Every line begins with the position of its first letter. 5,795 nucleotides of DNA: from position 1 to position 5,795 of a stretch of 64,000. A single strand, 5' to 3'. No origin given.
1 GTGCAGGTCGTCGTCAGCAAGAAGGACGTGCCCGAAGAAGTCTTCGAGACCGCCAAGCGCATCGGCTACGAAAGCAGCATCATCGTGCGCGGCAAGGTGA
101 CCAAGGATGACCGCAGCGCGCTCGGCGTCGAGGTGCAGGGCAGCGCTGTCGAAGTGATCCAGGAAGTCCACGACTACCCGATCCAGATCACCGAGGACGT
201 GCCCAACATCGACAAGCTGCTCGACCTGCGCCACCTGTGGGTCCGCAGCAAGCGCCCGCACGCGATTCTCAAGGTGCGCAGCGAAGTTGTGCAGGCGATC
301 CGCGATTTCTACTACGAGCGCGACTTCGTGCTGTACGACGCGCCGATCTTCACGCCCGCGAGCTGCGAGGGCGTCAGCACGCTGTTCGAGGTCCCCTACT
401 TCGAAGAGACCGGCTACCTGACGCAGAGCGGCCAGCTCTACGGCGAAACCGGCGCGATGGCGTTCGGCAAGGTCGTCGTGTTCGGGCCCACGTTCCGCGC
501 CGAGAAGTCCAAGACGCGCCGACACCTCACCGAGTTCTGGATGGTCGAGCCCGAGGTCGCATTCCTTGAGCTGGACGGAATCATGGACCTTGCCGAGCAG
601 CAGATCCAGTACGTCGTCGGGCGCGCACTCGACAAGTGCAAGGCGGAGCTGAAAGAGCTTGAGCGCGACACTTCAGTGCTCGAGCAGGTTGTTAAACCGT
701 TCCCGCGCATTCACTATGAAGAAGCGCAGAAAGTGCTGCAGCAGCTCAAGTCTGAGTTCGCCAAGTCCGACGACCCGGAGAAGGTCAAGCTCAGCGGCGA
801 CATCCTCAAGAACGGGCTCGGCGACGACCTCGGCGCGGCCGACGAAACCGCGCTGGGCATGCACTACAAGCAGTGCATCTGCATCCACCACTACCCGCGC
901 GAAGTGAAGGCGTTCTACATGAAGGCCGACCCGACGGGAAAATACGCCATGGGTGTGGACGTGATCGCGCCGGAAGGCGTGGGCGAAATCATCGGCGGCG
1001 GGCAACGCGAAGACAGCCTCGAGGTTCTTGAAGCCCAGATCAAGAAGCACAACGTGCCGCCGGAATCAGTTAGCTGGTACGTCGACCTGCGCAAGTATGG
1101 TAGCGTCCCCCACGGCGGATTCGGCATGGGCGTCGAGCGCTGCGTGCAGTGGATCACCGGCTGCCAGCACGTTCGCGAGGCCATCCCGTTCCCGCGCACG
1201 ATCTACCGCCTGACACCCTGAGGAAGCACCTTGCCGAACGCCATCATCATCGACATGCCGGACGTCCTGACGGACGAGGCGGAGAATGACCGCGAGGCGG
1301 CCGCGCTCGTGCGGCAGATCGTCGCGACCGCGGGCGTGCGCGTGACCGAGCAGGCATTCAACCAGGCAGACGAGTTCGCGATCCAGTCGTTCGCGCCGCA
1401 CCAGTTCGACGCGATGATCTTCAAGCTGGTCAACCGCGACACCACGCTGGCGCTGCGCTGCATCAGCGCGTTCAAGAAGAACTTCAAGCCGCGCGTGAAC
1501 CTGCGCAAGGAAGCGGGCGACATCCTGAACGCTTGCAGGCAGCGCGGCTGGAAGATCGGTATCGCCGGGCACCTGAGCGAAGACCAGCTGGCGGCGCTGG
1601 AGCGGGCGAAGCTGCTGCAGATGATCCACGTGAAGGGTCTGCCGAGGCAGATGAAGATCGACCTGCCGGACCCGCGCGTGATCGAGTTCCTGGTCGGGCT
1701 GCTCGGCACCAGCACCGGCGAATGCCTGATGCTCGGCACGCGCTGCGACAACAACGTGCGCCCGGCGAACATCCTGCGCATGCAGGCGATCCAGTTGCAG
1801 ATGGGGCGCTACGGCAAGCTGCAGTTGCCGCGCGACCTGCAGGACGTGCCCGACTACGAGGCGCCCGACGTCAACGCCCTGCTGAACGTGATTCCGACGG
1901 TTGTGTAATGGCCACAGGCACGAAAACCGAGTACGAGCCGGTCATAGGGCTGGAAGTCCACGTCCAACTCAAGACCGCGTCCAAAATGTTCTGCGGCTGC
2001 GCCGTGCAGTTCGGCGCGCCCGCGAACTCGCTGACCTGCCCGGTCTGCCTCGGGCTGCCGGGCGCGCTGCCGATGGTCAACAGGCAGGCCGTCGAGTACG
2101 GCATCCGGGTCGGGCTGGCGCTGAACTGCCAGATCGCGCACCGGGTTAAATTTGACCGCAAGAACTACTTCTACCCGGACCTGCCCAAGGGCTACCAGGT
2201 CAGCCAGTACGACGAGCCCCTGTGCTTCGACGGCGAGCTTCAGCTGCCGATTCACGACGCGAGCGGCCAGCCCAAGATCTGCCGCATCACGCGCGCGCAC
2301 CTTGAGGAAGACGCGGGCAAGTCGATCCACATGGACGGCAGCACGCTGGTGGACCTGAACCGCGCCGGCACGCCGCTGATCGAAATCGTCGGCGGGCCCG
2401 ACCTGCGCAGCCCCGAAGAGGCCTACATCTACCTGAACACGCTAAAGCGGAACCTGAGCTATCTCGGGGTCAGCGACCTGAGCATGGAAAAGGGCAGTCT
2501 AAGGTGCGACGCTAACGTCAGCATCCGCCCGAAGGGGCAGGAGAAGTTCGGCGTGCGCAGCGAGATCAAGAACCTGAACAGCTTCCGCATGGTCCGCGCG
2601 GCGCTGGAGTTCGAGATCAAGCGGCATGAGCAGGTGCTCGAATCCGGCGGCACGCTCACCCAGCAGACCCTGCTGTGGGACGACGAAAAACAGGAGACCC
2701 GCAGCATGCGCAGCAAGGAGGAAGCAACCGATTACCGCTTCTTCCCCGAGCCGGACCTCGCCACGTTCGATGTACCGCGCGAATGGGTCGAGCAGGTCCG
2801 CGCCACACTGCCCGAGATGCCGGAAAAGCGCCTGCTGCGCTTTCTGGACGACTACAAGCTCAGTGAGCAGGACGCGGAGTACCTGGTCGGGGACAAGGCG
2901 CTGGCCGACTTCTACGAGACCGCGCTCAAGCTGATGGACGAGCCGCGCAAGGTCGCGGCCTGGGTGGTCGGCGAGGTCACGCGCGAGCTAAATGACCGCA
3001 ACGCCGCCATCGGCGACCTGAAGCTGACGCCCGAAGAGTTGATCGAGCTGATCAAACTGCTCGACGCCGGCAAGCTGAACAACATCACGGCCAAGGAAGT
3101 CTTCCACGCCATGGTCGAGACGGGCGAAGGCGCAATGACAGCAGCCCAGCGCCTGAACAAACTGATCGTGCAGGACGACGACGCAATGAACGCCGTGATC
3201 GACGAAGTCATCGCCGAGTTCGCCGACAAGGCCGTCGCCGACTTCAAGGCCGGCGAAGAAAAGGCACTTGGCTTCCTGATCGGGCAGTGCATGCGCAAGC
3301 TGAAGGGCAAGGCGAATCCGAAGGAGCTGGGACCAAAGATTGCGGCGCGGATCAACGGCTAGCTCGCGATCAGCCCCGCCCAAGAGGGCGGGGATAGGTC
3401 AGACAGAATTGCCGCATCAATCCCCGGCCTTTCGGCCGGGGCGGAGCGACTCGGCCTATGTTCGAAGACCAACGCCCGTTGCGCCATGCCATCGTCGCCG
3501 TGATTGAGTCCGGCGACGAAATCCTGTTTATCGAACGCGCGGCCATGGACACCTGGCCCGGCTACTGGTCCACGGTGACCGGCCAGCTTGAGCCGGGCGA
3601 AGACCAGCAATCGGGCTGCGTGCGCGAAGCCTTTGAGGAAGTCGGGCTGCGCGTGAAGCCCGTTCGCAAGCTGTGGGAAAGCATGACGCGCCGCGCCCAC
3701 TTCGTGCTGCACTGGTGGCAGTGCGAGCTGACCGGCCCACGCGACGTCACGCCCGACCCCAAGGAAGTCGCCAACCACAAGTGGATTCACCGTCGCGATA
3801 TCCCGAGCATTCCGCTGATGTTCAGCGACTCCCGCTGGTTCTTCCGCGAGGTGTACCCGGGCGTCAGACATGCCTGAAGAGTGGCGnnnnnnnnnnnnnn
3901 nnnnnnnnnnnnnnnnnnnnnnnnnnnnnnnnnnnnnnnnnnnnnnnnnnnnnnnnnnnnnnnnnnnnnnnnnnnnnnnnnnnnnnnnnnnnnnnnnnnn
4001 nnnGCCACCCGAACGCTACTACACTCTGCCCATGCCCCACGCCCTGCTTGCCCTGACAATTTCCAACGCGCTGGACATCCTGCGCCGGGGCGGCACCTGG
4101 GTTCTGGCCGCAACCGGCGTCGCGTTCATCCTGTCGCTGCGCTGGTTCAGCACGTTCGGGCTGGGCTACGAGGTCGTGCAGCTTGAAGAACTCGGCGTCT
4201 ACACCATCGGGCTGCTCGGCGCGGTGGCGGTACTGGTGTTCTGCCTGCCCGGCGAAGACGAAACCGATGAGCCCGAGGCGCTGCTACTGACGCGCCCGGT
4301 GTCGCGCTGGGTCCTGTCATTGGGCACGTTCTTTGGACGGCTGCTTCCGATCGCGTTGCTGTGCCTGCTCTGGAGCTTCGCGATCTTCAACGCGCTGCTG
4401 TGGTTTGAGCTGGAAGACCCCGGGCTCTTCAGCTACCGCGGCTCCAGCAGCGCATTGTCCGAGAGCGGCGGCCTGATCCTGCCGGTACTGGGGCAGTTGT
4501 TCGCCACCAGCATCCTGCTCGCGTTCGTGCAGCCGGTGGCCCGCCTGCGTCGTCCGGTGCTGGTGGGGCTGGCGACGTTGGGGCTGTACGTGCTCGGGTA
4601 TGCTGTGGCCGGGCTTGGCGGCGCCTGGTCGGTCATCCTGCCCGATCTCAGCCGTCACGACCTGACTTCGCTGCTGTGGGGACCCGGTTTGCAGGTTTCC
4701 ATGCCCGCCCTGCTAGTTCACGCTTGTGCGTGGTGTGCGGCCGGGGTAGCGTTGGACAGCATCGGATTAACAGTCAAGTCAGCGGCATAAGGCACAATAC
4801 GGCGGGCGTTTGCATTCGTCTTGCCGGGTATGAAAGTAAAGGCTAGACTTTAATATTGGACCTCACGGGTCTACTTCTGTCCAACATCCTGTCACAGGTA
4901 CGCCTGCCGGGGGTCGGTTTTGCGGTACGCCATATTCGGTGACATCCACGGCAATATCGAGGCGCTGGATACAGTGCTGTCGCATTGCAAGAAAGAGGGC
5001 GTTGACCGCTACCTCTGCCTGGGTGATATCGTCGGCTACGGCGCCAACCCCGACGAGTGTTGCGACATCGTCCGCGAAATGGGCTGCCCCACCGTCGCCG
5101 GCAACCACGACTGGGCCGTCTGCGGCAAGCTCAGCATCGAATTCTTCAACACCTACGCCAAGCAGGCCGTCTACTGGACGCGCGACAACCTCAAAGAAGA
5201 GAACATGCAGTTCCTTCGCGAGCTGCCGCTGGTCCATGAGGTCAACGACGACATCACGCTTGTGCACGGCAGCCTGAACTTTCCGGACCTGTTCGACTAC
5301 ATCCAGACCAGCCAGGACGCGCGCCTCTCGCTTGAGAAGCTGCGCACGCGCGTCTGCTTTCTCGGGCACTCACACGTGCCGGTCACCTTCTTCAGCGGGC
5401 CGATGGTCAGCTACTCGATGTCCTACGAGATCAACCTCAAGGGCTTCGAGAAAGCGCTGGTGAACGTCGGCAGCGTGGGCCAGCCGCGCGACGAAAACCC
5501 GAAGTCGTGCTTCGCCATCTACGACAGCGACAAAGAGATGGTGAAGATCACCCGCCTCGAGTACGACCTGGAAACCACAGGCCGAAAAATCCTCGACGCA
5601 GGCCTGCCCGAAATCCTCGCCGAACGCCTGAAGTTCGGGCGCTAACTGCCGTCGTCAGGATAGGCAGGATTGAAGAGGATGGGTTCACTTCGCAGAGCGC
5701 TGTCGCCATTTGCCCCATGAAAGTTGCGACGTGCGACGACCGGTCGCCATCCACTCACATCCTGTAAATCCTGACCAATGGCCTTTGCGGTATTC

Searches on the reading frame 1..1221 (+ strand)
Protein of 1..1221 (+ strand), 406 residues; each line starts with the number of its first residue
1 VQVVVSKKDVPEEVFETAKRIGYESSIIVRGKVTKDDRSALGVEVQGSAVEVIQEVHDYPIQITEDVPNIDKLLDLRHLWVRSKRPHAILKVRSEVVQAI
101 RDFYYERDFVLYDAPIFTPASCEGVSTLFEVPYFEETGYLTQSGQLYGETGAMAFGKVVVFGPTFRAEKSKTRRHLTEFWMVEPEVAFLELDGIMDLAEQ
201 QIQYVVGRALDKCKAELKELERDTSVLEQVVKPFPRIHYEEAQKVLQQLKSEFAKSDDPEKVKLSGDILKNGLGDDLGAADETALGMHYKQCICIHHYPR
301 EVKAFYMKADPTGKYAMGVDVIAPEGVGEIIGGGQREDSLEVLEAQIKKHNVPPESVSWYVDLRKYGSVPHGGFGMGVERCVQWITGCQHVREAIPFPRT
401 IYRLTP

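Call 19: search_protein_families(library=pfam, proteins=[window:1-1221:+], max_evalue=0.001)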
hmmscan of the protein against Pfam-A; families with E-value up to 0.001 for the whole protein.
window:1-1221:+ (406 aa): 1 family
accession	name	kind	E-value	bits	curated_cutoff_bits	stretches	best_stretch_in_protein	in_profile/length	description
PF00152.25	tRNA-synt_2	-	7.6e-63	212.9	25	1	71-400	3-307/308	tRNA synthetases class II (D, K and N)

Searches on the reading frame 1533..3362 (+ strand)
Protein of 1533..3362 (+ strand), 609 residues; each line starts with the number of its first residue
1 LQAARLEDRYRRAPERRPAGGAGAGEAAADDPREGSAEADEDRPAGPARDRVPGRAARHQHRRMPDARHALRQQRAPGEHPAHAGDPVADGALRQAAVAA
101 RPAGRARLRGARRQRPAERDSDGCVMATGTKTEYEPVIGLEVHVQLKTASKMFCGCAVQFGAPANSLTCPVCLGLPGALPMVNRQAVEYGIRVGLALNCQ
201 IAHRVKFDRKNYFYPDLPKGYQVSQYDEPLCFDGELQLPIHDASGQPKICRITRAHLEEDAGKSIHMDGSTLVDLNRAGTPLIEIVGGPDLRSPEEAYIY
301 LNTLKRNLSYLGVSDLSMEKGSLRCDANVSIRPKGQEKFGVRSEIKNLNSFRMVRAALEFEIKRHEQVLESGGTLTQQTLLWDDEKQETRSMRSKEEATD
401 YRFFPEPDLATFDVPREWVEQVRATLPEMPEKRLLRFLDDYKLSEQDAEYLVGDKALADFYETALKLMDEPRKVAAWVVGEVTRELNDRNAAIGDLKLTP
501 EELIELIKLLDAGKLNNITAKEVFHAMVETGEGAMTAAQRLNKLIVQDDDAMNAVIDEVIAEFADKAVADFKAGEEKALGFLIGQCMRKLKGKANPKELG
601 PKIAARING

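Call 19: search_protein_families(library=pfam, proteins=[window:1533-3362:+], max_evalue=0.001)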
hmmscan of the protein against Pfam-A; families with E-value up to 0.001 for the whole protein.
window:1533-3362:+ (609 aa): 2 families
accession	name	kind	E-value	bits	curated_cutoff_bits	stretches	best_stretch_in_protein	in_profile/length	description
PF02934.20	GatB_N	-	3.1e-116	387.8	23.4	1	137-420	2-277/277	GatB/GatE catalytic domain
PF02637.23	GatB_Yqey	-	3e-37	128.2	27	1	459-599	1-140/148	GatB domain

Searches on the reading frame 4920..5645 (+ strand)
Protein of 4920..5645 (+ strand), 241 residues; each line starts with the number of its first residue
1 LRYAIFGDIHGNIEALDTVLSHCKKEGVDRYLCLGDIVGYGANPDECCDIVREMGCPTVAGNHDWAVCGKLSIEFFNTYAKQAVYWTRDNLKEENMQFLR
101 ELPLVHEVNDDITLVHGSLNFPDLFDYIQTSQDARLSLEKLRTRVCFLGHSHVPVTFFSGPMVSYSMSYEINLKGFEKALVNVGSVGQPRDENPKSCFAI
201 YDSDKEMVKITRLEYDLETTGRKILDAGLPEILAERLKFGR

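Call 3: search_protein_families(library=pfam, proteins=[window:4920-5645:+], max_evalue=0.1)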
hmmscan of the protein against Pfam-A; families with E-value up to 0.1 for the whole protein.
window:4920-5645:+ (241 aa): 2 families
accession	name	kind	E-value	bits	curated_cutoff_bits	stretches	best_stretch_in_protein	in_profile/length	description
PF12850.12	Metallophos_2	-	3e-19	70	27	1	1-204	1-152/154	Calcineurin-like phosphoesterase superfamily domain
PF00149.33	Metallophos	-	9.2e-17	62.5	21.5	1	1-151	1-188/191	Calcineurin-like phosphoesterase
